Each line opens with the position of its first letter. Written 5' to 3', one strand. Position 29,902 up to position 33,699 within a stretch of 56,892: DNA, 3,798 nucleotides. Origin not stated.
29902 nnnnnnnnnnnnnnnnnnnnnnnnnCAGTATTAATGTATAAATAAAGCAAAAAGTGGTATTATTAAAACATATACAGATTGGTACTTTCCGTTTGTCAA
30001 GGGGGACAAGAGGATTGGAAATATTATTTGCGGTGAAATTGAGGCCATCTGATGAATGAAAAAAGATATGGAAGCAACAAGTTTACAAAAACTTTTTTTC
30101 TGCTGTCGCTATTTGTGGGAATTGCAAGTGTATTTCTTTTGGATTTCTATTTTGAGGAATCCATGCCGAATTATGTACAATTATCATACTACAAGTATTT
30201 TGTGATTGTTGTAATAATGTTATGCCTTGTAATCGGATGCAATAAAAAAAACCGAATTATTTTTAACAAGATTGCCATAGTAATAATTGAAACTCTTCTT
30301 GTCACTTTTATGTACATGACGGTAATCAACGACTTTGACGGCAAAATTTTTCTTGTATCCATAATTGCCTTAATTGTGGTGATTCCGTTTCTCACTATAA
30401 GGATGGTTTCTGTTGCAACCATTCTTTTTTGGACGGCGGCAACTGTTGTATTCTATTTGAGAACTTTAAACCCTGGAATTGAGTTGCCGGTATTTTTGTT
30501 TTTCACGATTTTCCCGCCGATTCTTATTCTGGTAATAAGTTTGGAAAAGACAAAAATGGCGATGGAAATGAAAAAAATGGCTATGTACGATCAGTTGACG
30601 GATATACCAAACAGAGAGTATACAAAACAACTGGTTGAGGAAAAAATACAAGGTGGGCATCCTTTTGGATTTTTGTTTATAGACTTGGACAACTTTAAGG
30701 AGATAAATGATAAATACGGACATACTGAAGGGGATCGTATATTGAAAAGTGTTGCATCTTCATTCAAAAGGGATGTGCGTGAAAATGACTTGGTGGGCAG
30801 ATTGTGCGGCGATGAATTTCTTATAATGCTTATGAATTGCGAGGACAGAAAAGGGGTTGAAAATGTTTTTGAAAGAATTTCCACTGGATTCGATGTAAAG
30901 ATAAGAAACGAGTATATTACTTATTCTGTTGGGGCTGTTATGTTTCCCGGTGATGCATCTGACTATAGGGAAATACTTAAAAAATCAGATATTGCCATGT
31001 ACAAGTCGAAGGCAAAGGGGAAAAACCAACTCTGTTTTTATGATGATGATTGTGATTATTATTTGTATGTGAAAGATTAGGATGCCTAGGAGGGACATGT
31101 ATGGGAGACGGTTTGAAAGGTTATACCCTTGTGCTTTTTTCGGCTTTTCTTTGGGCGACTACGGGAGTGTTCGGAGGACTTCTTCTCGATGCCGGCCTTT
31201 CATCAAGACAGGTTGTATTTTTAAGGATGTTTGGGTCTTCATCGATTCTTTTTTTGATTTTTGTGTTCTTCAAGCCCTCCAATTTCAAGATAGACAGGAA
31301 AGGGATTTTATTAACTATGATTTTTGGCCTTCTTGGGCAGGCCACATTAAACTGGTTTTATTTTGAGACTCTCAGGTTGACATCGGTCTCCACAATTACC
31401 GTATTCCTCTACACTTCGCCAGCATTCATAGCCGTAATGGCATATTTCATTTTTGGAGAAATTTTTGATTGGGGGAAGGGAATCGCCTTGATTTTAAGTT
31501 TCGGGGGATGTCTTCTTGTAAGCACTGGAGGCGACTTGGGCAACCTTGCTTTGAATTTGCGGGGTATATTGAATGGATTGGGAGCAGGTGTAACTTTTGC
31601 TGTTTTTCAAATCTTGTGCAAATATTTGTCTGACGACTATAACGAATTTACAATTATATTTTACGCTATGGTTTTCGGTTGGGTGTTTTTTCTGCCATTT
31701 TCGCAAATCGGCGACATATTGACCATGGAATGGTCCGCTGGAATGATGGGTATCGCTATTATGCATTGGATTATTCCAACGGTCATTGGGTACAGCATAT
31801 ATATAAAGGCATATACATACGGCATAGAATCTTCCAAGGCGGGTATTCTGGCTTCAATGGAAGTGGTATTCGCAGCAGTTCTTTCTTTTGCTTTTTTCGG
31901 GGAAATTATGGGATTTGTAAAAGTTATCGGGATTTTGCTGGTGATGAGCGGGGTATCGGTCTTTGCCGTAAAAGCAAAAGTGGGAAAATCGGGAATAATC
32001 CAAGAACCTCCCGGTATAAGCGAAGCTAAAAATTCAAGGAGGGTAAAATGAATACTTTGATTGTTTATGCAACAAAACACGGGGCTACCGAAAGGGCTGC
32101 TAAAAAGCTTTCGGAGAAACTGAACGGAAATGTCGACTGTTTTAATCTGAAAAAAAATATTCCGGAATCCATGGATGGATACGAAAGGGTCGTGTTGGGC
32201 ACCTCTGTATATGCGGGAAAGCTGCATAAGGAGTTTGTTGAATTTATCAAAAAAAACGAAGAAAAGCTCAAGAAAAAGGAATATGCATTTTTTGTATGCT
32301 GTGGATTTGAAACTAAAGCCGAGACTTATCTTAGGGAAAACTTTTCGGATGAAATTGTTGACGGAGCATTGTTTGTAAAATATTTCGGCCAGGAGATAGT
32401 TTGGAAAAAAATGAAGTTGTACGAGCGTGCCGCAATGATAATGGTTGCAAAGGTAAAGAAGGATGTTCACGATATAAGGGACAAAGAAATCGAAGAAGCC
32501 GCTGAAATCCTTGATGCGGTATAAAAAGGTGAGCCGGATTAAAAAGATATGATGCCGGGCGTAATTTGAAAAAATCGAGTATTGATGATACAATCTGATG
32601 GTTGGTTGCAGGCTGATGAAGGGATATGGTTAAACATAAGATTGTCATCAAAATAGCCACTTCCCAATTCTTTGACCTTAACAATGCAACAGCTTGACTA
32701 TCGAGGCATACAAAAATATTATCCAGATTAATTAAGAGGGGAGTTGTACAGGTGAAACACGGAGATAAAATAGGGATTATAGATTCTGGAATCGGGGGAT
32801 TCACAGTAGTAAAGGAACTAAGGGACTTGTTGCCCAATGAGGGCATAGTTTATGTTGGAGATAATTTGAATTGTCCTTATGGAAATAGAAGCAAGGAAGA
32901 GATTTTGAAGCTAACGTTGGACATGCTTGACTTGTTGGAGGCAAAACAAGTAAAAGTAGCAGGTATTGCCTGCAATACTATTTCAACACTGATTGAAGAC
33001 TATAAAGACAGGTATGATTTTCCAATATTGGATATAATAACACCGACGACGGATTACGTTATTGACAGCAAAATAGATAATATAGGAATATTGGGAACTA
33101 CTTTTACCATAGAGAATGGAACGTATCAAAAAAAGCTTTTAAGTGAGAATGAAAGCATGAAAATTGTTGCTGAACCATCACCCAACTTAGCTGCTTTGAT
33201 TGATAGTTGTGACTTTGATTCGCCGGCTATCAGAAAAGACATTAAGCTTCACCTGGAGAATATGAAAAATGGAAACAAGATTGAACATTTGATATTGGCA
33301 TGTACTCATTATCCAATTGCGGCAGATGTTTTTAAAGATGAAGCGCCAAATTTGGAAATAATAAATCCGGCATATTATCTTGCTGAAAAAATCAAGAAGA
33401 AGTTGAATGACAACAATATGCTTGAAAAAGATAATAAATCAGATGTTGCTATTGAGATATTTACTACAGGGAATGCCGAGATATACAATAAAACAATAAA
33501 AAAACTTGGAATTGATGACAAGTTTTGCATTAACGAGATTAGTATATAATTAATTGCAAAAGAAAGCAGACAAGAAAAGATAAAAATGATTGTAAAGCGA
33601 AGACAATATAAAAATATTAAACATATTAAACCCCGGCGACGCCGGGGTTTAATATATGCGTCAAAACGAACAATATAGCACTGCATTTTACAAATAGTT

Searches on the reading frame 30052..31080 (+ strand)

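Call 11: search_protein_families(library=pfam, proteins=[window:30052-31080:+])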
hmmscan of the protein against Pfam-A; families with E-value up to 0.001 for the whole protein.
window:30052-31080:+ (342 aa): 1 family
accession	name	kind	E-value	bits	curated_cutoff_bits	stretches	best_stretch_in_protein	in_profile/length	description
PF00990.26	GGDEF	-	6.6e-39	133.7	23.8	1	177-326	1-161/161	Diguanylate cyclase, GGDEF domain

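Call 12: search_protein_families(library=ncbifam, proteins=[window:30052-31080:+])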
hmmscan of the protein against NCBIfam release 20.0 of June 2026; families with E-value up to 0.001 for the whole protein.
window:30052-31080:+ (342 aa): 21 families
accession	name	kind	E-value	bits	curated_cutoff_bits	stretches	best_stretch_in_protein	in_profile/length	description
TIGR00254.1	GGDEF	domain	1.2e-38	132.5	37.4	1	174-328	2-165/168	diguanylate cyclase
NF007423.1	PRK09966.1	equivalog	1.8e-36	125.8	325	1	172-320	234-390/390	diguanylate cyclase DgcN/YfiN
NF038266.1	diguan_SiaD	equivalog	4.5e-33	114.7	290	1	169-326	86-251/252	biofilm regulation diguanylate cyclase SiaD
NF007474.0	PRK10060.1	equivalog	5.8e-31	107.4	782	1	171-332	231-397/663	cyclic di-GMP phosphodiesterase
NF045675.1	PhdiestaseDibA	equivalog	1.8e-30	105.9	980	1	170-333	196-367/623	phosphodiesterase DibA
NF007135.0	PRK09581.1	equivalog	4.2e-30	104.9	474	1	174-328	289-453/457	PleD family two-component system response regulator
NF007380.0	PRK09894.1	equivalog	9.2e-29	100.7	256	1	174-333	126-290/296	diguanylate cyclase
NF051473.1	DigCycDgcsShew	equivalog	7.2e-28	97.8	400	1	167-327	125-288/291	diguanylate cyclase DgcS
NF007298.0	PRK09776.1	equivalog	1.2e-26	93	1135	1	165-332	672-847/1111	diguanylate cyclase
NF053781.1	cdiGMPphdstlr2612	equivalog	4.2e-26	90.9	1600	1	167-332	830-1004/1268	Tlr1612 family c-di-GMP phosphodiesterase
NF040885.1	diguan_DgcJ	equivalog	1.9e-25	89.7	500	1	147-325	312-491/493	diguanylate cyclase DgcJ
NF007599.0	PRK10245.1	equivalog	1.2e-24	86.5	402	1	112-326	145-366/371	diguanylate cyclase AdrA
NF041606.1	dguan_cyc_DgcA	equivalog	1.3e-23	83.5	370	1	193-327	194-336/340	diguanylate cyclase DgcA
NF011955.1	PRK15426.1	equivalog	8.5e-23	80.3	408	1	169-332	390-563/564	cellulose biosynthesis regulator diguanylate cyclase DgcQ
NF047654.1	DiguCycDgcRLepto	equivalog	2.5e-21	75.8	500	1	170-327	126-293/295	diguanylate cyclase DgcR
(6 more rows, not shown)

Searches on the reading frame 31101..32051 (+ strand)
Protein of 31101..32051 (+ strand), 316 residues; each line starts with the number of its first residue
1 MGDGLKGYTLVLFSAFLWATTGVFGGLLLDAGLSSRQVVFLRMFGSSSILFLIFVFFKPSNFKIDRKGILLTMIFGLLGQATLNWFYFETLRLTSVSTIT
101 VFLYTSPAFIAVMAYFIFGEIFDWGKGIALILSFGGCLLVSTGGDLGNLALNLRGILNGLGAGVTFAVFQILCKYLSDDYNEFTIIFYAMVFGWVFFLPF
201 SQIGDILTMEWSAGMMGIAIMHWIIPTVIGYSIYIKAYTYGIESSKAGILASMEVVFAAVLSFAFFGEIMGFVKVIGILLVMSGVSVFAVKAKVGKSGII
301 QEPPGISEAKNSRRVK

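Call 11: search_protein_families(library=pfam, proteins=[window:31101-32051:+])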
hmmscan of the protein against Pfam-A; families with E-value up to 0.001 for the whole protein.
window:31101-32051:+ (316 aa): 2 families
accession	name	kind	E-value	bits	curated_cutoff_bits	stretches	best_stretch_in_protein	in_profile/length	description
PF00892.27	EamA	-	1.3e-38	132.7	28.2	2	6-142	2-135/135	EamA-like transporter family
PF03151.22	TPT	-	4.7e-07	29.9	30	1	46-206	42-201/291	Triose-phosphate Transporter family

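Call 12: search_protein_families(library=ncbifam, proteins=[window:31101-32051:+])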
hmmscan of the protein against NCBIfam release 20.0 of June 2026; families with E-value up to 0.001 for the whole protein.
window:31101-32051:+ (316 aa): 2 families
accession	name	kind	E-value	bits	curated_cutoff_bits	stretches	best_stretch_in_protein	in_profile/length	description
TIGR00950.1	2A78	equivalog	1e-32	113.6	230.2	1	18-285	1-263/264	carboxylate/amino acid/amine transporter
NF050091.1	ArAmAcExpYddG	equivalog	2.2e-05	24.1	300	1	44-178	40-175/285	aromatic amino acid exporter YddG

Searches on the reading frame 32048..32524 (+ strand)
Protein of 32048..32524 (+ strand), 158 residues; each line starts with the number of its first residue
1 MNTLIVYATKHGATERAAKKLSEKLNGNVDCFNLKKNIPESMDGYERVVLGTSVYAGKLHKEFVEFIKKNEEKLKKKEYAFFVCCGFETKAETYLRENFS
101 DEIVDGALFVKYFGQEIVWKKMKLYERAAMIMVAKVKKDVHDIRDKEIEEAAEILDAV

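Call 11: search_protein_families(library=pfam, proteins=[window:32048-32524:+])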
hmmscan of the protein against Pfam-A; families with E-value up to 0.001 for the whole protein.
window:32048-32524:+ (158 aa): 3 families
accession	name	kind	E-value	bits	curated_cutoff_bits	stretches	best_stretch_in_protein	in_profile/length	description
PF12724.12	Flavodoxin_5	-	2.1e-28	99.9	27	1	4-142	1-143/145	Flavodoxin domain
PF12641.12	Flavodoxin_3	-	3.8e-08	33.7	27.5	1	4-95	1-87/160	Flavodoxin domain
PF00258.30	Flavodoxin_1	-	1e-07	32.6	25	1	5-84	1-94/143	Flavodoxin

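Call 12: search_protein_families(library=ncbifam, proteins=[window:32048-32524:+])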
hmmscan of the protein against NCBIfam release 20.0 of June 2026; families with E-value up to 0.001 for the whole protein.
window:32048-32524:+ (158 aa): 11 families
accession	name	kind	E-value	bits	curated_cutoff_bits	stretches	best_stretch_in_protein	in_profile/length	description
NF008316.0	PRK11104.1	equivalog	4.7e-15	55.9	142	1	1-91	1-94/177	menaquinone-dependent protoporphyrinogen IX dehydrogenase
NF006739.0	PRK09267.1-5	subfamily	3.4e-11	43.2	175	1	3-95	4-99/168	flavodoxin FldA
TIGR01752.1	flav_long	equivalog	2.2e-10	40.4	146.75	1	4-95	3-97/167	flavodoxin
TIGR01753.1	flav_short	equivalog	9.2e-10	39.2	123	1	4-89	2-93/140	flavodoxin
NF006738.0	PRK09267.1-4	equivalog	8.4e-08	32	172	1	2-95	2-102/171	flavodoxin FldA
NF038196.1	ferrodoxin_EFR1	subfamily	1.1e-07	32.1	75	1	5-151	1-147/242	EFR1 family ferrodoxin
NF006736.0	PRK09267.1-2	equivalog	1.6e-06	28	202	1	3-89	4-90/161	flavodoxin FldA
NF045594.1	flavodox_BilS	equivalog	2.2e-06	27.7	155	1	4-94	2-86/160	flavodoxin family protein BilS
NF006737.0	PRK09267.1-3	equivalog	0.00014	21.5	238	1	5-95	6-99/174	flavodoxin FldA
NF006735.0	PRK09267.1-1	equivalog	0.00024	20.9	315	1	5-94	6-98/176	flavodoxin FldA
NF009023.0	PRK12359.1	equivalog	0.00026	21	215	1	5-95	5-98/172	flavodoxin FldB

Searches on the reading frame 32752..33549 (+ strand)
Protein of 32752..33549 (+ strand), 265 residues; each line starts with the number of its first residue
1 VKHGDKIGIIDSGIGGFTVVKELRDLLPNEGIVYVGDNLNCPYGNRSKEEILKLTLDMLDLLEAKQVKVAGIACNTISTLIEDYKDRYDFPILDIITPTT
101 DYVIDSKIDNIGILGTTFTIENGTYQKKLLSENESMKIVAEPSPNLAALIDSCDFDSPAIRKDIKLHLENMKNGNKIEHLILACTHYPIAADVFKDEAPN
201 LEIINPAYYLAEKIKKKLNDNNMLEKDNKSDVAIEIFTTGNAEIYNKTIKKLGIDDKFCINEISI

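Call 11: search_protein_families(library=pfam, proteins=[window:32752-33549:+])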
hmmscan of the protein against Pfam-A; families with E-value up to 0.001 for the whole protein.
window:32752-33549:+ (265 aa): 1 family
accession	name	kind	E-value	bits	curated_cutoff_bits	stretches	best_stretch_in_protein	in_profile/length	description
PF01177.27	Asp_Glu_race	-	3e-16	60.3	31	1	19-208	16-205/211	Asp/Glu/Hydantoin racemase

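Call 12: search_protein_families(library=ncbifam, proteins=[window:32752-33549:+])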
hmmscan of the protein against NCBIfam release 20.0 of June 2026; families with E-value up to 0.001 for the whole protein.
window:32752-33549:+ (265 aa): 5 families
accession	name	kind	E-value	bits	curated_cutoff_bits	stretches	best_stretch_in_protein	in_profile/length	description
TIGR00067.1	glut_race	equivalog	1.9e-51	174.9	146.65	1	7-251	1-247/251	glutamate racemase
NF002035.0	PRK00865.1-3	equivalog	6.9e-51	173.4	328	1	6-252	5-252/267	glutamate racemase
NF002034.1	PRK00865.1-1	equivalog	9.9e-21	74.1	408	1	9-254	3-252/260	glutamate racemase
TIGR00035.1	asp_race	subfamily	1.6e-14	54.1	93.1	1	48-220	58-230/236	amino acid racemase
NF052483.1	racemase_CuyB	equivalog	4.4e-14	53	190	1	54-215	59-222/225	cysteate racemase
